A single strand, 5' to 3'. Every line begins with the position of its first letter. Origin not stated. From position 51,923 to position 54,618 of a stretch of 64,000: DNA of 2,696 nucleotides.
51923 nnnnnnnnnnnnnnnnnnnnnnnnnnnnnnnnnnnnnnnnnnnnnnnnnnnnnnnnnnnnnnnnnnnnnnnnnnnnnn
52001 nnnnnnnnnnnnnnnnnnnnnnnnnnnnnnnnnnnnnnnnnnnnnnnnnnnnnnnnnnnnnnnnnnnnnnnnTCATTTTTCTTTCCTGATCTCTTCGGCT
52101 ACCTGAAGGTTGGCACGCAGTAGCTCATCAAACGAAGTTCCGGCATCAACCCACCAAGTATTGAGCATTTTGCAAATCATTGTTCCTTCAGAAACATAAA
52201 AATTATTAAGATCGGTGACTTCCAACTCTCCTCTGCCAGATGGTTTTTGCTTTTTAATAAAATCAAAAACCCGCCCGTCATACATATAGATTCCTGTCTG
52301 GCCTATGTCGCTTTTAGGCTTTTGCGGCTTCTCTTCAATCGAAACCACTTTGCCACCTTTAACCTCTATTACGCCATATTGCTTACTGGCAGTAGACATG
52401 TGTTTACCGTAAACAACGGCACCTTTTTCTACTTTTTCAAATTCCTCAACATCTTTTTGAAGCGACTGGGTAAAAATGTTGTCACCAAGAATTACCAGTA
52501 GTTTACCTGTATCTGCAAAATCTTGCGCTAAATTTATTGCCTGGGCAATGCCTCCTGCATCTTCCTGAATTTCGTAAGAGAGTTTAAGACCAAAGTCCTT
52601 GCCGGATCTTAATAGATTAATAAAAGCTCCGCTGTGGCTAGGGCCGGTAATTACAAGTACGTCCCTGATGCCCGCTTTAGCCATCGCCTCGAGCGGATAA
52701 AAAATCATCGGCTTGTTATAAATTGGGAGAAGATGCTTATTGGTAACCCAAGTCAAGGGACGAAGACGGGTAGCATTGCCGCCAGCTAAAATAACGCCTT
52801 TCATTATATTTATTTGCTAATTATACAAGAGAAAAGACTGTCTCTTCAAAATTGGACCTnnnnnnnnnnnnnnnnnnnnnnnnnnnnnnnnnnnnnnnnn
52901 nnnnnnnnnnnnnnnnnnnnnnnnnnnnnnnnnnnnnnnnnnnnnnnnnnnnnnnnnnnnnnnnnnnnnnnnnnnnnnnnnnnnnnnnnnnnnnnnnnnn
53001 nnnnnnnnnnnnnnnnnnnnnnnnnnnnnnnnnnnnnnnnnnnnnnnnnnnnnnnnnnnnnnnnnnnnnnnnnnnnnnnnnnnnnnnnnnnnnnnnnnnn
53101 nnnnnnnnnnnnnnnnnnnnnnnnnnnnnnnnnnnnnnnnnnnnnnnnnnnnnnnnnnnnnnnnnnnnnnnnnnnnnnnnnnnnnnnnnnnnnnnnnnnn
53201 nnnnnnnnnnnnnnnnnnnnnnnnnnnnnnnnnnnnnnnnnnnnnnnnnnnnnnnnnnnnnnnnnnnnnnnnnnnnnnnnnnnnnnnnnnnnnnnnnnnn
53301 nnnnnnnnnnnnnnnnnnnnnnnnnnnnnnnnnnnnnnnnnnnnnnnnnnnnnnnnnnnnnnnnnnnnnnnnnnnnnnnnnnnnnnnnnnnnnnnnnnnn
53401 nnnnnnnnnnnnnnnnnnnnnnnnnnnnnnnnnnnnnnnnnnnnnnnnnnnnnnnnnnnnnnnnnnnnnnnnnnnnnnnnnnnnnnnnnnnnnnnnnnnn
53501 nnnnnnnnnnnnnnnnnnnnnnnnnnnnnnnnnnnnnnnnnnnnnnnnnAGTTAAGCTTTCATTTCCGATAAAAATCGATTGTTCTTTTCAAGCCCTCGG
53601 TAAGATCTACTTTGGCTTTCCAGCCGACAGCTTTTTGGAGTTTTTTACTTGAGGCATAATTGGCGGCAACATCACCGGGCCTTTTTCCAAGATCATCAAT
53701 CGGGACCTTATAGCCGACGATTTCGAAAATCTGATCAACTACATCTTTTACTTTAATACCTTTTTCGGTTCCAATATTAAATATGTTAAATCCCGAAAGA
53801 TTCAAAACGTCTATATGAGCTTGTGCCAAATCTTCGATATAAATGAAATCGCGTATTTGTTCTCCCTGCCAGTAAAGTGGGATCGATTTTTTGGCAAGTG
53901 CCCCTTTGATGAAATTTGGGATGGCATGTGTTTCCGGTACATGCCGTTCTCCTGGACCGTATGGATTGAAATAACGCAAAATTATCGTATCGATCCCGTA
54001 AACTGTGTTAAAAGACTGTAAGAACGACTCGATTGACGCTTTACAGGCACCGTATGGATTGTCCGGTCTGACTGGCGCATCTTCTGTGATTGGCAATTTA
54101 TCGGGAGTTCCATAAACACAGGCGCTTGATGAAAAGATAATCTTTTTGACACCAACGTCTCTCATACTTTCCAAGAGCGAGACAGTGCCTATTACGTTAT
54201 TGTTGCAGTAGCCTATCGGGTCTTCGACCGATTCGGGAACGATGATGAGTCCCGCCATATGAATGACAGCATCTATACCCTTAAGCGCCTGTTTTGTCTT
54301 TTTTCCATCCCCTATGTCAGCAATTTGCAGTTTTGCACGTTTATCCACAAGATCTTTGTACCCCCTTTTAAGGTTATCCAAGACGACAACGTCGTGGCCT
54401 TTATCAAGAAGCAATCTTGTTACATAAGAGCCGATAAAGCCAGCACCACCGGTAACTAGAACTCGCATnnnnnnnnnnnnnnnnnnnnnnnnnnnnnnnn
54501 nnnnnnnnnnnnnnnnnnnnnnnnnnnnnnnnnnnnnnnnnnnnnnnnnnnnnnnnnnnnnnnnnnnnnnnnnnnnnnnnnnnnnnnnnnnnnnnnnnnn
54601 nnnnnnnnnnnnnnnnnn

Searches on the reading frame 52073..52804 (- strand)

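Call 18: search_protein_families(library=pfam, proteins=[window:52073-52804:-], max_evalue=0.01)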
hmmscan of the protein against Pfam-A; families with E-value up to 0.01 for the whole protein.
window:52073-52804:- (243 aa): 2 families
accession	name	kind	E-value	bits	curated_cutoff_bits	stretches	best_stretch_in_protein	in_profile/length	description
PF00483.29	NTP_transferase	-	7.8e-53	180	21.2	1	2-237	1-244/245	Nucleotidyl transferase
PF12804.13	NTP_transf_3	-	4.4e-12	46.9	27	1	3-131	1-120/160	MobA-like NTP transferase domain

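Call 33: search_protein_families(library=ncbifam, proteins=[window:52073-52804:-], max_evalue=0.00001)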
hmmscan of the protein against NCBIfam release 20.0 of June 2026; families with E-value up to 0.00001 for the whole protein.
window:52073-52804:- (243 aa): 24 families
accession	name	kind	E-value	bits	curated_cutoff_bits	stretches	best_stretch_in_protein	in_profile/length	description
TIGR01207.1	rmlA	equivalog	1.2e-69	234.6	360.65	1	2-234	1-235/286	glucose-1-phosphate thymidylyltransferase RfbA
TIGR01208.1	rmlA_long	equivalog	9.9e-62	208.8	320.25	1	2-242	1-241/353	glucose-1-phosphate thymidylyltransferase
NF012024.0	PRK15480.1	equivalog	1.8e-59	201.3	588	1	2-231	5-236/292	glucose-1-phosphate thymidylyltransferase RfbA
TIGR03992.1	Arch_glmU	subfamily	3.2e-46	158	292.1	1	1-241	1-233/393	bifunctional sugar-1-phosphate nucleotidylyltransferase/acetyltransferase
NF041313.1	UDPGP_AglF_Halo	equivalog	5.3e-34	117.7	400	1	1-225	1-225/234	UTP--glucose-1-phosphate uridylyltransferase AglF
NF041173.1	Sug_nt_acttase_Thmprot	equivalog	1.6e-29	103.1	600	1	1-238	1-230/405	bifunctional sugar-1-phosphate nucleotidylyltransferase/acetyltransferase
TIGR01099.1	galU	equivalog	1.5e-24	87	326.8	2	75-225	96-256/261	UTP--glucose-1-phosphate uridylyltransferase GalU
NF052502.1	man1P_GTase_Rv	exception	9.6e-22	77.3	440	1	2-224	2-220/352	mannose-1-phosphate guanylyltransferase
NF045761.1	NAMPUrTaseMurU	equivalog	1e-18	68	250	1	1-224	1-217/226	N-acetylmuramate alpha-1-phosphate uridylyltransferase MurU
NF049965.1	GlMnHpPGnyltfHddC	equivalog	4.6e-14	52.6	300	1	1-187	1-179/221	D-glycero-D-manno-heptose 1-phosphate guanosyltransferase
TIGR02091.1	glgC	equivalog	5.9e-12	45.3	424.9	1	83-238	98-262/364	glucose-1-phosphate adenylyltransferase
NF003670.0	PRK05293.1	equivalog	2.3e-11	43.3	470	1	3-238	7-261/382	glucose-1-phosphate adenylyltransferase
NF010933.0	PRK14353.1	equivalog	3.2e-11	42.5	505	1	3-161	8-161/453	bifunctional UDP-N-acetylglucosamine diphosphorylase/glucosamine-1-phosphate N-acetyltransferase GlmU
TIGR02623.1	G1P_cyt_trans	equivalog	4.2e-11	42.8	300.25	0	1-54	1-54/255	glucose-1-phosphate cytidylyltransferase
TIGR01173.1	glmU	equivalog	1.2e-10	40.9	366.85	1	3-211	3-210/452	bifunctional UDP-N-acetylglucosamine diphosphorylase/glucosamine-1-phosphate N-acetyltransferase GlmU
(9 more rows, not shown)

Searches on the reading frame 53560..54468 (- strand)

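Call 18: search_protein_families(library=pfam, proteins=[window:53560-54468:-], max_evalue=0.01)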
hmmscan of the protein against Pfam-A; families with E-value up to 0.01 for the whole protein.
window:53560-54468:- (302 aa): 11 families
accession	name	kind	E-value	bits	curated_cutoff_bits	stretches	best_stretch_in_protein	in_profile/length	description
PF01370.27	Epimerase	-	1e-63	215.4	20.9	1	3-233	1-240/240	NAD dependent epimerase/dehydratase family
PF16363.11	GDP_Man_Dehyd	-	4e-59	201.2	27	1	4-296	1-332/332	GDP-mannose 4,6 dehydratase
PF01073.25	3Beta_HSD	-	1.1e-23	84.1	22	1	4-219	1-226/280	3-beta hydroxysteroid dehydrogenase/isomerase family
PF02719.21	Polysacc_synt_2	-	4.2e-15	56.1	20.2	1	3-266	1-267/293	Polysaccharide biosynthesis protein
PF13460.12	NAD_binding_10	-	1e-11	45.5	27.2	1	7-128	1-112/184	NAD(P)H-binding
PF04321.23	RmlD_sub_bind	-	3.1e-10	40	27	1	1-166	1-148/287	RmlD substrate binding domain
PF05368.20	NmrA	-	2.6e-08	34.3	27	1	2-115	4-107/298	NmrA-like family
PF07993.18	NAD_binding_4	-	6.3e-07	29.2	20.1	1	58-199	82-238/258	Male sterility protein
PF03435.24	Sacchrp_dh_NADP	-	0.00013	22.8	25.1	1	8-73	5-77/129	Saccharopine dehydrogenase NADP binding domain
PF00106.31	adh_short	-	0.00021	21.3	26.6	1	3-67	3-80/195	short chain dehydrogenase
PF08659.16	KR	-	0.0058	17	22.6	0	3-74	3-91/180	KR domain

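Call 33: search_protein_families(library=ncbifam, proteins=[window:53560-54468:-], max_evalue=0.00001)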
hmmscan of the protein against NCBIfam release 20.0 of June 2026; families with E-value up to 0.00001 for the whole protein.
window:53560-54468:- (302 aa): 28 families (the best 25 are shown)
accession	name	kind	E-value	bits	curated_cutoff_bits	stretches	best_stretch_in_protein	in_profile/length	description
TIGR01179.1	galE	equivalog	2.8e-79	266.4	262.3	1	2-297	1-322/332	UDP-glucose 4-epimerase GalE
TIGR01181.1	dTDP_gluc_dehyt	equivalog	2.6e-54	184.5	365.1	1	2-301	1-312/321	dTDP-glucose 4,6-dehydratase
NF007956.0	PRK10675.1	subfamily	1.5e-51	175.5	394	1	1-296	1-325/338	UDP-glucose 4-epimerase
TIGR04180.1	EDH_00030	hypoth_equivalog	1.8e-47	161.8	475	1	3-287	1-296/297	NAD-dependent 4,6-dehydratase LegB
NF007490.0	PRK10084.1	subfamily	1.7e-37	129.3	649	2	126-300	153-334/361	dTDP-glucose 4,6-dehydratase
TIGR02197.1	heptose_epim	equivalog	3.9e-37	128.1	274.6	1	3-297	1-310/316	ADP-glyceromanno-heptose 6-epimerase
NF007582.0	PRK10217.1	equivalog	9.8e-34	117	698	1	2-300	3-331/355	dTDP-glucose 4,6-dehydratase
NF011728.1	PRK15181.1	equivalog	1.1e-30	106.9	760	1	2-300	17-337/348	Vi polysaccharide biosynthesis UDP-N-acetylglucosaminuronic acid C-4 epimerase TviC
NF047922.1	GDPFucSynFcl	equivalog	9.2e-27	94.3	500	1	2-300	4-301/308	GDP-L-fucose synthase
TIGR03466.1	HpnA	hypoth_equivalog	2e-26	92.7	367.65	1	1-260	1-255/327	hopanoid-associated sugar epimerase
NF008360.0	PRK11150.1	equivalog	1.1e-22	80.6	452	1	3-249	2-252/310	ADP-glyceromanno-heptose 6-epimerase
NF042422.1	oxyalk_red_OleD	equivalog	1.7e-22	80.2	580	1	1-223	1-216/329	2-alkyl-3-oxoalkanoate reductase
NF042423.1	oxyalk_red_Shew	equivalog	1.1e-19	70.7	580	1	2-220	10-219/331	2-alkyl-3-oxoalkanoate reductase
TIGR02622.1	CDP_4_6_dhtase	equivalog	2.5e-19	69.6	278.45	1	2-157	6-172/352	CDP-glucose 4,6-dehydratase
NF043036.1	ErythonDh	equivalog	7.6e-18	64.8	325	1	1-165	1-175/321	D-erythronate dehydrogenase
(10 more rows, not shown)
